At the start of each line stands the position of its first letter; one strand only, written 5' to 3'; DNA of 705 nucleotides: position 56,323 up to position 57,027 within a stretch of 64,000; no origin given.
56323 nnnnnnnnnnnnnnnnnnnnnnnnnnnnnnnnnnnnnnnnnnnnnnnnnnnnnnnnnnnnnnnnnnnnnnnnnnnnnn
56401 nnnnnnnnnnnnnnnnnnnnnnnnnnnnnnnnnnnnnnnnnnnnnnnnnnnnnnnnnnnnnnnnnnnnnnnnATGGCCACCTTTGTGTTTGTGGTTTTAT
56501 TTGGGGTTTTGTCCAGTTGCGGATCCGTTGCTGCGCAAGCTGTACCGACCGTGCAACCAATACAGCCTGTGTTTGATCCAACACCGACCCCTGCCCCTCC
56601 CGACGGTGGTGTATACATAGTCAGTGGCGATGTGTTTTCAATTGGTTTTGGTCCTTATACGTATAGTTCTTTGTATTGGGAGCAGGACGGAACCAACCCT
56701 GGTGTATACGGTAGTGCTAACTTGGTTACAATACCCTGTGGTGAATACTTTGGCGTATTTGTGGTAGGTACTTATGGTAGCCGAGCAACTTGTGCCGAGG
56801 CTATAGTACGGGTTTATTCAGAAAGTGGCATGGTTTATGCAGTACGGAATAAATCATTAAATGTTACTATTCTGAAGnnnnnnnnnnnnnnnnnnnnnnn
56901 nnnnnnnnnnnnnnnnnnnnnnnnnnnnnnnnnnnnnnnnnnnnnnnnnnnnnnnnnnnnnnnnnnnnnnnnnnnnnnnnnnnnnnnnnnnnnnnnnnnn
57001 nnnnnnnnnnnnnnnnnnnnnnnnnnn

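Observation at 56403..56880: Near-consensus promoter and strong SD driving a GC-elevated small secreted two-Cys protein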

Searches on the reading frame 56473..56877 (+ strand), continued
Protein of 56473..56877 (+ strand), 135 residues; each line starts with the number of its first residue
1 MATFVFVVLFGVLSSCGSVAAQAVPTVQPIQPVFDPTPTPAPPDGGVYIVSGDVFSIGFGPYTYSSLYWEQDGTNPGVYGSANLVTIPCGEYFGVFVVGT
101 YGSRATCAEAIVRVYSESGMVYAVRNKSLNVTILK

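Call 55: fold_search(model_id=the predicted structure, library=viral)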
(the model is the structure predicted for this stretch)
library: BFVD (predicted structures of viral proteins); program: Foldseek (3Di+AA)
matches with E <= 10: 167; with E <= 0.001: 0
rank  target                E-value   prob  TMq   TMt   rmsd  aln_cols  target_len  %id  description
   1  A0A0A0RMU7            4.8e-01  0.23  0.30  0.08   7.5       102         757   14  Tail spike protein [Bacillus phage Mater]
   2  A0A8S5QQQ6            4.8e-01  0.14  0.20  0.08  12.8        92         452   12  BppU domain protein [Siphoviridae sp. ct8LX107]
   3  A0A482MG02            6.3e-01  0.04  0.13  0.13  17.9       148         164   14  (no name in the UniProt tables at hand)
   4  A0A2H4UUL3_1          6.7e-01  0.08  0.15  0.03  21.3       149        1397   10  Capsid protein [Bodo saltans virus]
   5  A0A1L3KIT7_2          7.9e-01  0.08  0.16  0.04  22.2       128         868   12  (no name in the UniProt tables at hand)
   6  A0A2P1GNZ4            9.4e-01  0.07  0.15  0.14  14.0       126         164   14  Uncharacterized protein [Wenling gobies fish astro-like virus]
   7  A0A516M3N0            9.9e-01  0.06  0.16  0.12  20.9       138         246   15  (no name in the UniProt tables at hand)
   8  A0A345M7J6            1.0e+00  0.06  0.15  0.19  12.7        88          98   15  (no name in the UniProt tables at hand)
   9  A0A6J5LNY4            1.2e+00  0.04  0.14  0.15  14.9        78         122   14  Uncharacterized protein [uncultured Caudovirales phage]
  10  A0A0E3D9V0            1.4e+00  0.01  0.10  0.05  24.2       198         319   11  Putative minor structural protein I [Bacillus phage BCP8-2]
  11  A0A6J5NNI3            1.5e+00  0.21  0.25  0.44   8.3        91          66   11  Uncharacterized protein [uncultured Caudovirales phage]
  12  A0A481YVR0            1.8e+00  0.25  0.30  0.39   5.7        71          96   10  Uncharacterized protein [Marseillevirus LCMAC102]
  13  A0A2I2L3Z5            1.8e+00  0.11  0.22  0.17  14.1       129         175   10  Uncharacterized protein [Orpheovirus IHUMI-LCC2]
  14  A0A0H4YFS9            1.8e+00  0.04  0.14  0.06  23.5       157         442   10  Uncharacterized protein [Salmon gill poxvirus]
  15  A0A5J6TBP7            1.9e+00  0.05  0.15  0.14  16.2       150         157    9  Uncharacterized protein [Arthrobacter phage Yeezus]
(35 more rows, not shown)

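Call 57: search_solved_structures(query=A4, max_evalue=10)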
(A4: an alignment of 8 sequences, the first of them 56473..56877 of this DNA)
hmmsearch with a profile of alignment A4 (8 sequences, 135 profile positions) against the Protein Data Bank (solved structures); distinct sequences matched with E-value up to 10: 2.
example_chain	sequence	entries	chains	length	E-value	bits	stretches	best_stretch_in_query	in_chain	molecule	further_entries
4jru_A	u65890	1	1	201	0.48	13.6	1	39-100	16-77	thaumatin-like protein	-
9if7_2D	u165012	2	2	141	0.51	13.5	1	22-84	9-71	Small nuclear ribonucleaoprotein, putative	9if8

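Call 77: search_protein_families(library=phrogs, alignment_id=A4, max_evalue=0.1)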
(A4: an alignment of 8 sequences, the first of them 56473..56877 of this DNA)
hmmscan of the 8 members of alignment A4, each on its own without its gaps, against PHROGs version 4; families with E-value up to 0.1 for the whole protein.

A. member 1, window:56473-56877:+ (135 aa): 0 families

B. families by the number of members that match (of 8 scanned): 1 family
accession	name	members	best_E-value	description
phrog_456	-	1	0.076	Rz-like spanin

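Call 78: search_protein_families(library=pfam, alignment_id=A4, max_evalue=1)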
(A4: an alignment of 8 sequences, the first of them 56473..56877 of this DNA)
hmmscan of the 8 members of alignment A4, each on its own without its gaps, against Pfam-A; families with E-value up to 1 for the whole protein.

A. member 1, window:56473-56877:+ (135 aa): 0 families

B. families by the number of members that match (of 8 scanned): 2 families
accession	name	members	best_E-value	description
PF09585.15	Lin0512_fam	1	0.19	Conserved hypothetical protein (Lin0512_fam)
PF21838.2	DUF6897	1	0.19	Domain of unknown function (DUF6897)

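Call 79: search_protein_families(library=padloc, alignment_id=A4, max_evalue=0.1)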
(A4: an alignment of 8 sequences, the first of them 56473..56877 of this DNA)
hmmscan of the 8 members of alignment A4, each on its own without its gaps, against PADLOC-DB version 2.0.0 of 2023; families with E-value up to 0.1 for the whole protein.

A. member 1, window:56473-56877:+ (135 aa): 0 families

B. families by the number of members that match (of 8 scanned): 0 families

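Call 80: search_dna_similar(query=window:56473-56877:+, collection=phages, mode=protein, max_evalue=0.01)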
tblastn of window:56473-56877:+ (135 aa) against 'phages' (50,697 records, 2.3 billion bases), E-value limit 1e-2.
No match.

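Call 81: find_related_loci(query=window:56473-56877:+, collection=viral_contigs, flank=3000)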
Query window:56473-56877:+ (135 aa) in viral_contigs; peptide patterns used: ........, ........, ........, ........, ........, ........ (x = any residue, [..] = any of these).
4 stretches matched a pattern, but none encodes a relative of the query by tblastn (E <= 1e-3).

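Call 88: search_protein_families(library=pfam, proteins=[P0006, P0007, P0008], max_evalue=0.001)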
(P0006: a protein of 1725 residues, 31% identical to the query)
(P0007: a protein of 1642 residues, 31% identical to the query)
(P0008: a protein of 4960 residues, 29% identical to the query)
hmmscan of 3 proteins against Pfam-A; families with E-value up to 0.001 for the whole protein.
P0006 (1725 aa): 9 families
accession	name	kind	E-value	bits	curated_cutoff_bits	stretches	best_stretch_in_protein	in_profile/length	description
PF13927.12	Ig_3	-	8.3e-75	247.8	30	10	1366-1432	3-76/78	Immunoglobulin domain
PF13895.12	Ig_2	-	5.7e-42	142.3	27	1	276-335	26-79/79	Immunoglobulin domain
PF07679.22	I-set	-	2.4e-38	130.5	23.7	2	727-806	2-86/90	Immunoglobulin I-set domain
PF07686.23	V-set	-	3.3e-17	63.1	26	0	1409-1437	69-97/109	Immunoglobulin V-set domain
PF23755.1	Ig-like_IP5PC_F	-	2.1e-07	31.2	27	0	1046-1120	17-91/137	IP5P C-F Ig-like domain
PF00483.29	NTP_transferase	-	3.1e-06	27.4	21.2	0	942-967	219-244/245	Nucleotidyl transferase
PF17117.11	DUF5104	-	2.9e-05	24.9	27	0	860-898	58-97/107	Domain of unknown function (DUF5104)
PF10817.14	DUF2563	-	0.00048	21.1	21.2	0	883-930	33-80/104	Protein of unknown function (DUF2563)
PF11465.14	Receptor_2B4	-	0.00053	20.6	21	0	1412-1440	70-98/108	Natural killer cell receptor 2B4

P0007 (1642 aa): 3 families
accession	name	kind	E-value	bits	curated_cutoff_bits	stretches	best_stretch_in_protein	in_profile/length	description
PF24527.1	Ig-like_Pom152_9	-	2.3e-26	92.3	27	0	967-1016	5-57/80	Nucleoporin pom152-like, ninth immunoglobulin-like domain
PF23017.2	WIV_2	-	1.7e-09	38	27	0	1149-1188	42-80/89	Tospovirus NSs-like, WIV_2 domain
PF01802.22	Herpes_V23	-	1.3e-05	25.3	25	0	112-128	98-114/290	Herpesvirus VP23 like capsid protein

P0008 (4960 aa): 7 families
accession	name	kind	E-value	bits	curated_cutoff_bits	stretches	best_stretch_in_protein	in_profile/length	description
PF00041.27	fn3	-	0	1276.6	25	31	1883-1962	2-80/84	Fibronectin type III domain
PF24942.1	Fn3_Dep-1_1st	-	3.2e-57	191.1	26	0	1315-1344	56-85/96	Dep-1 first Fn3-like domain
PF16656.11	Pur_ac_phosph_N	-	5.6e-32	110.6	30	0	1454-1519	22-84/93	Purple acid Phosphatase, N-terminal domain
PF24943.1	Fn3_Dep-1_2nd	-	5e-29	100.5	27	0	883-906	64-87/97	Dep-1 second Fn3-like domain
PF16578.11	IL17R_fnIII_D2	-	1.1e-15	58.4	29.7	0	1544-1597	16-70/105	Interleukin 17 receptor D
PF07863.16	CtnDOT_TraJ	-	1.4e-15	58.1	28.4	0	857-892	15-50/66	Homologues of TraJ from Bacteroides conjugative transposon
PF25523.1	Ig_RIMBP2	-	7.7e-11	42.4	27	0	3992-4077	3-100/105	RIMBP2-like, immunoglobulin-like domain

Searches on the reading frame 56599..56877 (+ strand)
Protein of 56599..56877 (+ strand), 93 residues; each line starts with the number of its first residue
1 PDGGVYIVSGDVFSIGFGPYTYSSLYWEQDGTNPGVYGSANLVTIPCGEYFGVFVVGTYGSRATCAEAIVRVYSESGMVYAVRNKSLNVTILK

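Call 97: predict_structure(alignment_id=A7)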
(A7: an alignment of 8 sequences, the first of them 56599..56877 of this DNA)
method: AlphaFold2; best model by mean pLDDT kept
length: 93 residues; sequences in the alignment: 8
mean_pLDDT: 90.5   pTM: 0.82
mean pLDDT of the five models: 90.5, 89.7, 89.6, 89.3, 88.2
residues with pLDDT >= 90: 70; 70-90: 19; 50-70: 3; < 50: 1
segments of 3 or more residues with pLDDT < 50: none
pLDDT, mean of each block of 10 residues (from residue 1): 82 95 93 89 94 88 87 91 94 92
secondary structure, 60 per line:
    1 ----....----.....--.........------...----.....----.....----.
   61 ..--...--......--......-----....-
elements in order: E5-8 E13-17 E20-28 E35-37 E42-46 E51-55 E70-75 E78-83 E89-92

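Call 99: fold_search(model_id=the predicted structure, library=pdb)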
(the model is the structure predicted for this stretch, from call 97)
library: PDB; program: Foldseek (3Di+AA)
matches with E <= 10: 190; with E <= 0.001: 0
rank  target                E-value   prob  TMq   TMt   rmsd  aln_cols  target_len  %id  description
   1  3win_A                5.3e-01  0.09  0.21  0.10  13.2        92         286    9  Clostridium botulinum Hemagglutinin (released 2013-11-06)
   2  3djm_A                1.3e+00  0.14  0.33  0.28  10.7       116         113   12  CRYSTAL STRUCTURE OF A PROTEIN OF UNKNOWN FUNCTION FROM DUF427 FAMILY (RSPH17029_0682) FROM RHODOBACTER SPHAEROIDES 2. (released 2008-07-01)
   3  4ouj_A                1.5e+00  0.06  0.21  0.11  13.5        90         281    8  Crystal structure of HA33B-Lac (released 2014-06-04)
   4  9qcm_L                1.6e+00  0.06  0.23  0.12  13.0       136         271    7  Botulinum neurotoxin type B1, 14-subunit, Large Progenitor Toxin Complex (L-PTC) (released 2025-09-10)
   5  3djm_D                1.7e+00  0.13  0.34  0.30  10.1       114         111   12  CRYSTAL STRUCTURE OF A PROTEIN OF UNKNOWN FUNCTION FROM DUF427 FAMILY (RSPH17029_0682) FROM RHODOBACTER SPHAEROIDES 2. (released 2008-07-01)
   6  3djm_B                1.7e+00  0.12  0.33  0.28  10.9       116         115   11  CRYSTAL STRUCTURE OF A PROTEIN OF UNKNOWN FUNCTION FROM DUF427 FAMILY (RSPH17029_0682) FROM RHODOBACTER SPHAEROIDES 2. (released 2008-07-01)
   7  6ehp_D                1.8e+00  0.02  0.17  0.17  12.2       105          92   10  The crystal structure of the human LAMTOR complex (released 2017-10-04)
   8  9fmv_A                2.0e+00  0.08  0.24  0.05  11.6        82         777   12  Cryo-EM structure of the c-di-GMP-free synthase:pEtN transferase complex (BcsA-Bct-G3) from the E. coli cellulose secr (released 2024-10-16)
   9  1ywu_MODEL_1_A        2.0e+00  0.06  0.24  0.19  11.4        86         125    9  Solution NMR structure of Pseudomonas Aeruginosa protein PA4608. Northeast Structural Genomics target PaT7 (released 2005-03-29)
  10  9h4q_U                2.2e+00  0.10  0.16  0.22   8.7        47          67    8  Cryo-EM structure of the SEAC wing - EGOC (released 2025-11-05)
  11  4d1g_B                2.2e+00  0.02  0.19  0.17  13.7       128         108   11  Crystal structure of the fiber head domain of the Atadenovirus snake adenovirus 1, native, second P212121 crystal form (released 2014-12-17)
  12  6l6m_B                2.4e+00  0.04  0.18  0.16  16.1        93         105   11  HSP18.5 from E. histolytica (released 2020-11-04)
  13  9qcm_J                2.4e+00  0.03  0.20  0.10  13.8        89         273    7  Botulinum neurotoxin type B1, 14-subunit, Large Progenitor Toxin Complex (L-PTC) (released 2025-09-10)
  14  5ec5_B                2.5e+00  0.05  0.22  0.10  13.5        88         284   16  Crystal structure of lysenin pore (released 2016-05-18)
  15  7qcn_A                2.7e+00  0.05  0.27  0.09  14.4       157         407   10  Structure of the MUCIN-2 Cterminal domains: vWCN to TIL domains with a C2 symmetry (released 2023-03-08)
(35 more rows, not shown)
